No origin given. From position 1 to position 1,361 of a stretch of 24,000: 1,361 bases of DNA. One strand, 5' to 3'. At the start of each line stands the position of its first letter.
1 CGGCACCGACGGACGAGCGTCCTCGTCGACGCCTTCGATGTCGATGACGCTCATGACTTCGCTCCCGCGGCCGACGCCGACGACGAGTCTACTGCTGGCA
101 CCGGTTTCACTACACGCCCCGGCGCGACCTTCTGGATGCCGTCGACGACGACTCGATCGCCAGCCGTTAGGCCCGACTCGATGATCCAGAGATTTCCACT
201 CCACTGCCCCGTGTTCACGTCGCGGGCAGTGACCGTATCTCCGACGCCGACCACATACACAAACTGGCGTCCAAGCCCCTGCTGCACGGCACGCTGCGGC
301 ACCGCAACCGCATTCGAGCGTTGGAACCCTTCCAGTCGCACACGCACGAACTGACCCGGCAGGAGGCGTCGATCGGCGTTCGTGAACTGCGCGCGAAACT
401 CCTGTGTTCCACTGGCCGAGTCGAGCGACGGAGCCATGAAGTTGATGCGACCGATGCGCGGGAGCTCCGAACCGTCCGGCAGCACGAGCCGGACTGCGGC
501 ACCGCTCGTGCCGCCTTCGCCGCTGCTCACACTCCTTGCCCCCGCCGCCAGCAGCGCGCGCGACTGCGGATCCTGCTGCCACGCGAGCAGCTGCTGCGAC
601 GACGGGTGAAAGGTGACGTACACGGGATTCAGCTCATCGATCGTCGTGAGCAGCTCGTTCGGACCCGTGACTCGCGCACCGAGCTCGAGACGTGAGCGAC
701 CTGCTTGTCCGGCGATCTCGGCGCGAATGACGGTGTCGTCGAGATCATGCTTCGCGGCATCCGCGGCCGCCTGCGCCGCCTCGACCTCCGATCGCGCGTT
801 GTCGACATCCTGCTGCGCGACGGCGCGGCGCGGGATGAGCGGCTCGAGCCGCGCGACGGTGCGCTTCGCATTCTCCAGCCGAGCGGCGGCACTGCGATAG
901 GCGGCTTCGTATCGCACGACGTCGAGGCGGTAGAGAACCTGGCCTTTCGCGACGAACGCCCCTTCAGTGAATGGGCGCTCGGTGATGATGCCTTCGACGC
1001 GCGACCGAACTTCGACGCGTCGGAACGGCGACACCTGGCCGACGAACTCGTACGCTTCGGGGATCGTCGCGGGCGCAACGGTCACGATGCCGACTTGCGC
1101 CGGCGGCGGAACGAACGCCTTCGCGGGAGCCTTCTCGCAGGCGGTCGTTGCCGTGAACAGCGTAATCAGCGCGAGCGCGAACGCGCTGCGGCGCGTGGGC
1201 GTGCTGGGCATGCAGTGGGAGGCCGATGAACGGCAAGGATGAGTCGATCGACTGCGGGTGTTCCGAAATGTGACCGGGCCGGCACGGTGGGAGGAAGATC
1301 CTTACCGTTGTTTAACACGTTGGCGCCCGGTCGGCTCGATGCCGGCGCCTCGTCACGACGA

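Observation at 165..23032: Highly over-represented non-palindromic 8-mer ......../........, about one copy per kb, across unrelated genes and spacers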

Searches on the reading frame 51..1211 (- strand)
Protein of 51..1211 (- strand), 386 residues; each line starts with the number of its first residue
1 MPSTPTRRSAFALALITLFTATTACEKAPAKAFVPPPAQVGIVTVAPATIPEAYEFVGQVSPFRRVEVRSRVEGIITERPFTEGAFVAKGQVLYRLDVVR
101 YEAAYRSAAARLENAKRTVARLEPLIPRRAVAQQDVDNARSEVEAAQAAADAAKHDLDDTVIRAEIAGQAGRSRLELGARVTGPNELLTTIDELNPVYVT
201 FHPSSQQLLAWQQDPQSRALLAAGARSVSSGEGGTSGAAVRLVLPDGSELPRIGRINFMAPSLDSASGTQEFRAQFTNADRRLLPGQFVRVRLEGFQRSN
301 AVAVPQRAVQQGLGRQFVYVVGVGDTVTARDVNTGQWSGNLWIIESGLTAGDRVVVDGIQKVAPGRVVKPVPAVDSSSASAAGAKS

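Call 7: search_protein_families(library=pfam, proteins=[window:51-1211:-])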
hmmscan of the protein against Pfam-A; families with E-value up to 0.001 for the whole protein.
window:51-1211:- (386 aa): 4 families
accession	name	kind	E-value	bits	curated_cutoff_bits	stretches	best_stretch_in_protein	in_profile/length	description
PF16576.10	HlyD_D23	-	2.8e-10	40.3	30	0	238-289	163-214/214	Barrel-sandwich domain of CusB or HlyD membrane-fusion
PF00529.27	CusB_dom_1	-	2.5e-07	31.3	26.5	1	39-356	3-89/89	Cation efflux system protein CusB domain 1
PF13437.12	HlyD_3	-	1e-06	29.9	22.2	0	68-96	2-30/106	HlyD family secretion protein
PF13533.13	Biotin_lipoyl_2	-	0.00031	20.9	29.8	1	66-97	1-32/32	Biotin-lipoyl like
